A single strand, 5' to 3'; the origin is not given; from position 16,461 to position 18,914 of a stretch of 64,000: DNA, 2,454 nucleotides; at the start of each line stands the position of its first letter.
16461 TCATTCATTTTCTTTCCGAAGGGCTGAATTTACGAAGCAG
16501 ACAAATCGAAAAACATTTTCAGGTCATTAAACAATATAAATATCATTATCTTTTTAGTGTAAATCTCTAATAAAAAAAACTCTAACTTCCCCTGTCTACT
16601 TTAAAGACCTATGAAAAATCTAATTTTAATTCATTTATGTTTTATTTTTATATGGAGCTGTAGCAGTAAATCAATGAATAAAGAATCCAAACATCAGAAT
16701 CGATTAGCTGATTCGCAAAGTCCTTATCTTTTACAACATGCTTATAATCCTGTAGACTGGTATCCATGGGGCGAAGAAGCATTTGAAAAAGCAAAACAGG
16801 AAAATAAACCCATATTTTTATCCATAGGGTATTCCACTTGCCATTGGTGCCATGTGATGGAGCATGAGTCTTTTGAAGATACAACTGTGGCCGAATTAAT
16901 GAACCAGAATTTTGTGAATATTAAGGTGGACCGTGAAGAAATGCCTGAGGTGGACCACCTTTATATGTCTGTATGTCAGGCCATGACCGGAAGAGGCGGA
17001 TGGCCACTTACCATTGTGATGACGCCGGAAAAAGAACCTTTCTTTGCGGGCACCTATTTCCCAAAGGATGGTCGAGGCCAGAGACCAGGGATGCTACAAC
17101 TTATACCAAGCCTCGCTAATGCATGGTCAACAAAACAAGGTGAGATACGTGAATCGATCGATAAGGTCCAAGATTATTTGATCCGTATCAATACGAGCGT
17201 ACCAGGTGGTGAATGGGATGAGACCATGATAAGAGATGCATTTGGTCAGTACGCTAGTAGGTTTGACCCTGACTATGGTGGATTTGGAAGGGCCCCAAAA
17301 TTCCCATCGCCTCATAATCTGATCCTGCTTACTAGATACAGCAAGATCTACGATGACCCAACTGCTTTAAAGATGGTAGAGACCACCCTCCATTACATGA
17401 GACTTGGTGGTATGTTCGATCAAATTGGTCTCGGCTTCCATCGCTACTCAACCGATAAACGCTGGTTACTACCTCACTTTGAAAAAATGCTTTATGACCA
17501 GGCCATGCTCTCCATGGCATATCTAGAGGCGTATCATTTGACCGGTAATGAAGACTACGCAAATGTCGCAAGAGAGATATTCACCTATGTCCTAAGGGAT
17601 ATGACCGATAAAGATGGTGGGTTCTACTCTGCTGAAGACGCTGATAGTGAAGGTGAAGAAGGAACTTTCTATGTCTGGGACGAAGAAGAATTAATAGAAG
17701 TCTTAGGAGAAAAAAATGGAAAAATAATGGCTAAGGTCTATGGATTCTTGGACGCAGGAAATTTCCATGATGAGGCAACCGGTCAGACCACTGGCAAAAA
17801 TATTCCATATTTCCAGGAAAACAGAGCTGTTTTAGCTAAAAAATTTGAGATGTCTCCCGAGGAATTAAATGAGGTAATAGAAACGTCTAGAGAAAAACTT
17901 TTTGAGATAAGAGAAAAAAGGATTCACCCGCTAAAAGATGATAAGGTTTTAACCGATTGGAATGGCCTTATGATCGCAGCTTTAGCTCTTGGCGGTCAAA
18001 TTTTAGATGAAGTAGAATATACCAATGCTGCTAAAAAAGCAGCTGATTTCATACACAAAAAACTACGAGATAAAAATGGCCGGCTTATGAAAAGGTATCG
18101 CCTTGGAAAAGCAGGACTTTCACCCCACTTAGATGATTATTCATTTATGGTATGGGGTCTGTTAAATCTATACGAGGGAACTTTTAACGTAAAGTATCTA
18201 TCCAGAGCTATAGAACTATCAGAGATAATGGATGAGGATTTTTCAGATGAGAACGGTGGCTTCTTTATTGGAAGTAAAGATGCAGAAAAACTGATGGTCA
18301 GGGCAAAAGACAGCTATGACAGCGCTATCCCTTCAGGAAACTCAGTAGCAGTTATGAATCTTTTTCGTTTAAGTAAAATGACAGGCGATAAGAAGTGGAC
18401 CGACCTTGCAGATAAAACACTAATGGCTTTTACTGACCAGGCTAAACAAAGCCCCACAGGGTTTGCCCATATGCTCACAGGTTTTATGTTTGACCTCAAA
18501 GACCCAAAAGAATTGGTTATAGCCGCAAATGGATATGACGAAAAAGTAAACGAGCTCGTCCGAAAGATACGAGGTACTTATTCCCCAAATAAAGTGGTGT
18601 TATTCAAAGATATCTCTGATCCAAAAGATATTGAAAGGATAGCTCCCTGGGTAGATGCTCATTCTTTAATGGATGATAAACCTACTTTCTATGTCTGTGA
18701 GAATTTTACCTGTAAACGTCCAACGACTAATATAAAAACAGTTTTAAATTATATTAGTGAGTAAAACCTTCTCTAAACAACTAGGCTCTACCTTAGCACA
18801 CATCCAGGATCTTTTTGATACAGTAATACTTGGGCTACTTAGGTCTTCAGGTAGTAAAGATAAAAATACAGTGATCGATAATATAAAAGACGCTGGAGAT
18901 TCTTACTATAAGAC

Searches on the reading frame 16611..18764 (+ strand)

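Call 65: search_protein_families(library=pfam, proteins=[window:16611-18764:+], max_evalue=0.001)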
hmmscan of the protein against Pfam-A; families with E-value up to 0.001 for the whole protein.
window:16611-18764:+ (717 aa): 6 families
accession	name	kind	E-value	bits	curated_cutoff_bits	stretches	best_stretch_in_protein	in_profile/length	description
PF03190.21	Thioredox_DsbH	-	1.1e-76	256.8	27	1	29-189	1-161/163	Protein of unknown function, DUF255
PF13899.12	Thioredoxin_7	-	7.1e-11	42.5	27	1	49-113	1-65/83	Thioredoxin-like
PF01532.26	Glyco_hydro_47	-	6e-07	29.2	22.9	1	516-619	86-192/455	Glycosyl hydrolase family 47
PF07470.19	Glyco_hydro_88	-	7.2e-06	25.7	26.6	0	290-341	69-121/352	Glycosyl Hydrolase Family 88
PF05147.19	LANC_like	-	1.8e-05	23.9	23.2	0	301-355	15-65/350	Lanthionine synthetase C-like protein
PF06917.19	Pectate_lyase_2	-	0.00076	18.7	26.6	0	297-338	405-445/491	Periplasmic pectate lyase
